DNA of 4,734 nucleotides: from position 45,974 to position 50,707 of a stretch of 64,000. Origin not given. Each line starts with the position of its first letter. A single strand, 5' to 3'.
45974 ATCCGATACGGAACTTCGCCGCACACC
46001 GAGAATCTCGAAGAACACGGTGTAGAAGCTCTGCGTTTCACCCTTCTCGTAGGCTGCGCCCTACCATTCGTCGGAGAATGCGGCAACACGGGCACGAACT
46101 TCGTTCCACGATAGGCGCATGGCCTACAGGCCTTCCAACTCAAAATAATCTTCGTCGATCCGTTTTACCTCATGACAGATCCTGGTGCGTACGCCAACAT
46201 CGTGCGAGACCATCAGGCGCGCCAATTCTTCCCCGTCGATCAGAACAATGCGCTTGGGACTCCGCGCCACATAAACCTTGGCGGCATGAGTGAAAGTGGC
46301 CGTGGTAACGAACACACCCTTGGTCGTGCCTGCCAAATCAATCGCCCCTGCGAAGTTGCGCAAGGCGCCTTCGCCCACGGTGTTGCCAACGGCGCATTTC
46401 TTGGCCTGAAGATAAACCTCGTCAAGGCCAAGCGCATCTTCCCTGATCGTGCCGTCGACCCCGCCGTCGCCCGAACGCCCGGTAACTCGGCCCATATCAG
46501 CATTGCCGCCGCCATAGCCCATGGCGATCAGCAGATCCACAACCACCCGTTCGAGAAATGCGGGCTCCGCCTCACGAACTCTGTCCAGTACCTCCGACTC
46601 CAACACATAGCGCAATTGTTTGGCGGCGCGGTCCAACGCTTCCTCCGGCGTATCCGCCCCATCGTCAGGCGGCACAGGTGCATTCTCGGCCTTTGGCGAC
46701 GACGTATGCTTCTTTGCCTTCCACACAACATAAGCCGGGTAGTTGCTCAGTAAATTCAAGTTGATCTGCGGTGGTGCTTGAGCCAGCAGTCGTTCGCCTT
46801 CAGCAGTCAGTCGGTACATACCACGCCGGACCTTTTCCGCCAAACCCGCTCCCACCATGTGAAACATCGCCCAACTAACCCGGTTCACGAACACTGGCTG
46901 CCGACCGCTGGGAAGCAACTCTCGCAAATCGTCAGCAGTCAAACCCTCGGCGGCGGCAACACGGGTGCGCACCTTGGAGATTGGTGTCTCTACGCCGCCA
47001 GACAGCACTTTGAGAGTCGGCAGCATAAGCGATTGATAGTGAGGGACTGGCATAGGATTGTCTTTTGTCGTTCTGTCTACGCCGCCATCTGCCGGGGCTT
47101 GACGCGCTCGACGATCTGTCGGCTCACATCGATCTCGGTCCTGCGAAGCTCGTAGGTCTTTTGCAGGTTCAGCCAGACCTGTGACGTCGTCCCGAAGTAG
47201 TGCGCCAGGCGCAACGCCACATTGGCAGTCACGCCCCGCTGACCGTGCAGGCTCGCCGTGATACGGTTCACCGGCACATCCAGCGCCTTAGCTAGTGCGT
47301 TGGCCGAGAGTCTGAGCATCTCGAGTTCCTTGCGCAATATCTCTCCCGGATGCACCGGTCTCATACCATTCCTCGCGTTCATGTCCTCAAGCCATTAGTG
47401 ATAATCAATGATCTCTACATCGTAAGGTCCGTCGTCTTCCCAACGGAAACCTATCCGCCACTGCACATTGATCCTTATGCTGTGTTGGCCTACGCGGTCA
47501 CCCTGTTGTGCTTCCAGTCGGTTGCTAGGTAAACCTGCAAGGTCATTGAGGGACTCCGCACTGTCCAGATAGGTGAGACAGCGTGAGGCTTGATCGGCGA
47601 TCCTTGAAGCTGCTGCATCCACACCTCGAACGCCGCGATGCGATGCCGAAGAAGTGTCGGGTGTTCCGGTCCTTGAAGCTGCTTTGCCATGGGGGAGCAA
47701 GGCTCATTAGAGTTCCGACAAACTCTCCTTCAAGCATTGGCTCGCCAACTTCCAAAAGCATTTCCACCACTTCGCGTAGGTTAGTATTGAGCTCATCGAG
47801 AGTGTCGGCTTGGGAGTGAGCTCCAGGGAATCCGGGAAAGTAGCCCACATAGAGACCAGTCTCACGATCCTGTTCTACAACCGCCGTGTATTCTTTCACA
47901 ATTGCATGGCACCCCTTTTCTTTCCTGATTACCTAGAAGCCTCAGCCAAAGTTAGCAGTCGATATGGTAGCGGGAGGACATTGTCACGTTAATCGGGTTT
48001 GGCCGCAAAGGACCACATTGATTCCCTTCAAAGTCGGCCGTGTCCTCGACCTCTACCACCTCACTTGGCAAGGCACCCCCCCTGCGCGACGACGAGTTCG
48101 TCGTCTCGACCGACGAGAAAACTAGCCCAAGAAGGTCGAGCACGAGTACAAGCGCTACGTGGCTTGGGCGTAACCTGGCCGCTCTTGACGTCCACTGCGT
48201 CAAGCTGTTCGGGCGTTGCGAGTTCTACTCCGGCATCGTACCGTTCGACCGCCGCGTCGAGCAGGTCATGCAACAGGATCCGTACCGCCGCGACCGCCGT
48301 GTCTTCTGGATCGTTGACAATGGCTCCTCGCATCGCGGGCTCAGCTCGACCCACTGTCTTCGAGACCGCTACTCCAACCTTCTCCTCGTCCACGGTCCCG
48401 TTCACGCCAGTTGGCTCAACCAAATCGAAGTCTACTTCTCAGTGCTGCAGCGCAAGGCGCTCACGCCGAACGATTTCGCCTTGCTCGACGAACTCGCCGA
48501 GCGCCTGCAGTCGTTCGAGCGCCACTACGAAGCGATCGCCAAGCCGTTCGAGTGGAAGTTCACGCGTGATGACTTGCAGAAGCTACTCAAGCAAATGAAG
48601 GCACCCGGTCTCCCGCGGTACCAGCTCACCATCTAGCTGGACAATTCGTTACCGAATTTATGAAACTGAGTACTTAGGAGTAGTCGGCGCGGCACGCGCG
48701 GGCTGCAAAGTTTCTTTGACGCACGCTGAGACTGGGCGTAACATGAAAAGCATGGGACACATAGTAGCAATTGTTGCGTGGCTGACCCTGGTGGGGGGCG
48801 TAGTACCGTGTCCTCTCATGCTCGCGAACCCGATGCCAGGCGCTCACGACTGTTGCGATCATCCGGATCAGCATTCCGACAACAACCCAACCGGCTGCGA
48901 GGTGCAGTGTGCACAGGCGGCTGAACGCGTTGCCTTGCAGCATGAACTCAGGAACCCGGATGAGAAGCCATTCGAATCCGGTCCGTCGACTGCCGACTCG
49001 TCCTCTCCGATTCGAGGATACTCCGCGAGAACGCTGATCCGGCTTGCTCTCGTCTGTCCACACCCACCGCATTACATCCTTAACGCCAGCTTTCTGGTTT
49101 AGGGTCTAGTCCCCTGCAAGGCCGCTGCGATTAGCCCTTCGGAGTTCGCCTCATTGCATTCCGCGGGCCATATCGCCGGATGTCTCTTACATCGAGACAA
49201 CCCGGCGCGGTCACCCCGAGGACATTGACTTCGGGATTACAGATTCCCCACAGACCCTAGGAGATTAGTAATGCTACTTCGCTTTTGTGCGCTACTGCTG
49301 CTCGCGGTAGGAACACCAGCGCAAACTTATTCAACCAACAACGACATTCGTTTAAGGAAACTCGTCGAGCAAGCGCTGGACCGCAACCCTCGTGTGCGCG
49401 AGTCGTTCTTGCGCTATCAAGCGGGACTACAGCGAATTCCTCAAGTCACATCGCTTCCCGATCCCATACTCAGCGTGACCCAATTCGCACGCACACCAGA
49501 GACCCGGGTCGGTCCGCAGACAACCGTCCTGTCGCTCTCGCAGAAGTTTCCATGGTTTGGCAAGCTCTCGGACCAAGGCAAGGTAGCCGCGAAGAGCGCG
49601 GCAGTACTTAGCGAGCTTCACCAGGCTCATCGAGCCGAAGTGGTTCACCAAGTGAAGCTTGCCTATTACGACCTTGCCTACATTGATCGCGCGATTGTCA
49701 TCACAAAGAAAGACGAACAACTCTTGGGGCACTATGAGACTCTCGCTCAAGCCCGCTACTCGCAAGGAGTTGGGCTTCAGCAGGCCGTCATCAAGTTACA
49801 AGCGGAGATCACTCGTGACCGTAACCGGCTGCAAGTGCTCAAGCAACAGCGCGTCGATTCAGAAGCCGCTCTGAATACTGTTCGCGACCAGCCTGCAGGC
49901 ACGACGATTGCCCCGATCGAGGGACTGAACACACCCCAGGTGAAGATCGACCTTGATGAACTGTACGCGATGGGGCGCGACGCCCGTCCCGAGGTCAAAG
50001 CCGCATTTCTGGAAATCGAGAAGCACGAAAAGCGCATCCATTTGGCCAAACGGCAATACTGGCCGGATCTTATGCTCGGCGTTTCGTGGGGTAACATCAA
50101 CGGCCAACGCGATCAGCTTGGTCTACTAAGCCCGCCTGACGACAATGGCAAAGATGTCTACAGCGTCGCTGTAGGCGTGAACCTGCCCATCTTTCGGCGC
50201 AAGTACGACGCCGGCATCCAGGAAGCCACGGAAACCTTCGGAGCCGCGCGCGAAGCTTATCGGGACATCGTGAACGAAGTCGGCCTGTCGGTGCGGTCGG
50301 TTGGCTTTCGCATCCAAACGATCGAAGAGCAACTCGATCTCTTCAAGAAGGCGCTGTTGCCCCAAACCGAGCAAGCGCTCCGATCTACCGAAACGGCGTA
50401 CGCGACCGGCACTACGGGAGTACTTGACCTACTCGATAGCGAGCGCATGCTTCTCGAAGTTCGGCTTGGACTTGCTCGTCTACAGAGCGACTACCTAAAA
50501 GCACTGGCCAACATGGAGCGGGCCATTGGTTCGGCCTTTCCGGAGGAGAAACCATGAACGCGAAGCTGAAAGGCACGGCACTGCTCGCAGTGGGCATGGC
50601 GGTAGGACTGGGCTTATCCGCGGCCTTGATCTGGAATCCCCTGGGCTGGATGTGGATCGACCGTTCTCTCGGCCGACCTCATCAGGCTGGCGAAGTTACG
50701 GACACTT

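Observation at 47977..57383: Metal-efflux module bracketed by directly repeated IS6-family ends (relic IS26-style translocatable unit)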

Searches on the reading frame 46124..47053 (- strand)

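Call 11: search_protein_families(library=pfam, proteins=[window:46124-47053:-], max_evalue=0.01)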
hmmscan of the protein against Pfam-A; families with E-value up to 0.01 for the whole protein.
window:46124-47053:- (309 aa): 3 families
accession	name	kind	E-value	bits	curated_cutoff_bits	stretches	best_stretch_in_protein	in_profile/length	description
PF04471.18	Mrr_cat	-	1.9e-29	102.5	21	1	160-281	2-115/115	Restriction endonuclease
PF14338.12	Mrr_N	-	4.1e-25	88.2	29.5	1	6-91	1-86/87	Mrr N-terminal domain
PF22722.2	NA-iREase1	-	1e-06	29.1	27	1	190-278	18-105/106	NACHT-associated inactive Restriction Endonuclease 1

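Call 73: search_protein_families(library=padloc, proteins=[window:46124-47053:-], max_evalue=0.001)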
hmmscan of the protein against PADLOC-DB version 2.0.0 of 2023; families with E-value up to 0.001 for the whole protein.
window:46124-47053:- (309 aa): 7 families
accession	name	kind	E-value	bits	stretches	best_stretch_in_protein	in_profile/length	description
PDLC03657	mREase_IV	-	1.2e-75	252.8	1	1-306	1-316/317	Type IV methyl-directed restriction enzyme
PDLC04806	PDC-S02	-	1.3e-19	68.6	1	142-285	165-304/324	-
PDLC04796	PDC-S02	-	3.1e-18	63.9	1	134-305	215-380/390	-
PDLC04819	PDC-S02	-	2.3e-15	54.7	1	143-284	176-309/334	-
PDLC03663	mREase_IV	-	6.1e-07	26.5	1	166-284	416-526/544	Type IV methyl-directed restriction enzyme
PDLC04815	PDC-S02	-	1.2e-06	26.1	1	118-282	160-319/346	-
PDLC03206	mREase_II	-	6.1e-06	23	1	182-280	294-395/434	Type II methyl-directed restriction enzyme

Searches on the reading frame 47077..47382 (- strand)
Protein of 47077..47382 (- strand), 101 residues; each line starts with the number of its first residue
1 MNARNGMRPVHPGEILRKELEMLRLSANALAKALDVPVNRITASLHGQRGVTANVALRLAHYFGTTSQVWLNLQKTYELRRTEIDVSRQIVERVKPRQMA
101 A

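Call 11: search_protein_families(library=pfam, proteins=[window:47077-47382:-], max_evalue=0.01)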
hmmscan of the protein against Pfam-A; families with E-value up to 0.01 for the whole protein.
window:47077-47382:- (101 aa): 3 families
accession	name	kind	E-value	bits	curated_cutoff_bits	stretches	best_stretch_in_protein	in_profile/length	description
PF01381.28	HTH_3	-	8e-05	23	23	1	16-67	1-52/55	Helix-turn-helix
PF13560.12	HTH_31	-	0.00045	20.9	27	1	24-66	14-57/64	Helix-turn-helix domain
PF12844.13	HTH_19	-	0.0021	18.4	30.2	1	13-71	1-58/64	Helix-turn-helix domain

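Call 73: search_protein_families(library=padloc, proteins=[window:47077-47382:-], max_evalue=0.001)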
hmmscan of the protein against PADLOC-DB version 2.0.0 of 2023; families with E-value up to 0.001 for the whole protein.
window:47077-47382:- (101 aa): 0 families

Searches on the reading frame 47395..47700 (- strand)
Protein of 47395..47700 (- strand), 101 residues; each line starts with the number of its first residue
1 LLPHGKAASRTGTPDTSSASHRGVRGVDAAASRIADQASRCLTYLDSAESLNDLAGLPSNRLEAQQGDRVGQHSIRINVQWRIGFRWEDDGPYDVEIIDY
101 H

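Call 11: search_protein_families(library=pfam, proteins=[window:47395-47700:-], max_evalue=0.01)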
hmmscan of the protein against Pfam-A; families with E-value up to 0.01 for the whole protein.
window:47395-47700:- (101 aa): 1 family
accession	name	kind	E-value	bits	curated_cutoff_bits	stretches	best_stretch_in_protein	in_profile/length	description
PF05015.19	HigB-like_toxin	-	3e-10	40.9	27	1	31-101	22-91/91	RelE-like toxin of type II toxin-antitoxin system HigB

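Call 73: search_protein_families(library=padloc, proteins=[window:47395-47700:-], max_evalue=0.001)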
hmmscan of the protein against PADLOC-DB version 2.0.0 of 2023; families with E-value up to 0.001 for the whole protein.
window:47395-47700:- (101 aa): 0 families

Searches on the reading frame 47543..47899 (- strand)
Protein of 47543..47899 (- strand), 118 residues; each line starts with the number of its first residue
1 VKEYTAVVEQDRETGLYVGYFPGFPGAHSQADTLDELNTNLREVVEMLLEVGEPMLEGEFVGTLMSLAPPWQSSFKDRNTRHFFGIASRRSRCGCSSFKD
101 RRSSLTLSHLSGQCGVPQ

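Call 11: search_protein_families(library=pfam, proteins=[window:47543-47899:-], max_evalue=0.01)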
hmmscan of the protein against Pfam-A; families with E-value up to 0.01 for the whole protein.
window:47543-47899:- (118 aa): 2 families
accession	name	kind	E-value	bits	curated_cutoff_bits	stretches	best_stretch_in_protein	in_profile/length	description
PF15919.11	HicB_lk_antitox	-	6.3e-06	26.8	27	1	4-51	1-47/123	HicB_like antitoxin of bacterial toxin-antitoxin system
PF21748.3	UPF0150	-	0.00038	20.8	27.3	1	8-46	12-50/64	UPF0150-like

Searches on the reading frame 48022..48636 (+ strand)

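Call 11: search_protein_families(library=pfam, proteins=[window:48022-48636:+], max_evalue=0.01)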
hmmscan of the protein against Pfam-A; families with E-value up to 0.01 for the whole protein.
window:48022-48636:+ (204 aa): 1 family
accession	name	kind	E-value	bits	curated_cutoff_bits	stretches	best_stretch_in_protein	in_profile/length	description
PF13358.12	DDE_3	-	2e-07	31.4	28.6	1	77-158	66-145/146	DDE superfamily endonuclease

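Call 12: search_protein_families(library=ncbifam, proteins=[window:48022-48636:+], max_evalue=0.001)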
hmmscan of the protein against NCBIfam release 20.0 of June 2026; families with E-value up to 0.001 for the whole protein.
window:48022-48636:+ (204 aa): 1 family
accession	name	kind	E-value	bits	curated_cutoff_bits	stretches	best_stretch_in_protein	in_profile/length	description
NF033545.0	transpos_IS630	equivalog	1.4e-10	41.2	100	1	52-167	186-296/299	IS630 family transposase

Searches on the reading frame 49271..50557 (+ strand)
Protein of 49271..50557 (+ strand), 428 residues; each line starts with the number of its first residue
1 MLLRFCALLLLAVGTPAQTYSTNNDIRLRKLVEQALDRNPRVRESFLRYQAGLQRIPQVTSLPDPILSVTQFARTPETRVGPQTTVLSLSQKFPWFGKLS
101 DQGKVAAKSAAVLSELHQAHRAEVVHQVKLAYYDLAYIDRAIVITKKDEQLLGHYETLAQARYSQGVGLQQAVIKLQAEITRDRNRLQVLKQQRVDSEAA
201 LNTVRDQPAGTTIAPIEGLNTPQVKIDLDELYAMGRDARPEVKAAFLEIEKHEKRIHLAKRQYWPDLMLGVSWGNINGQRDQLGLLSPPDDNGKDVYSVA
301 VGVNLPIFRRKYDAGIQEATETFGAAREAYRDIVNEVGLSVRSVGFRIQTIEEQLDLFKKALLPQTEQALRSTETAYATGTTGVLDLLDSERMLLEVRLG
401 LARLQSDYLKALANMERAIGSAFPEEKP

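Call 11: search_protein_families(library=pfam, proteins=[window:49271-50557:+], max_evalue=0.01)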
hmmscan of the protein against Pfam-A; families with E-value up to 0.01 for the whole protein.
window:49271-50557:+ (428 aa): 1 family
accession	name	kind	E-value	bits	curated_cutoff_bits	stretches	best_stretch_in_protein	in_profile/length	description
PF02321.23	OEP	-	1.6e-45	155.7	22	2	228-420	1-187/187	Outer membrane efflux protein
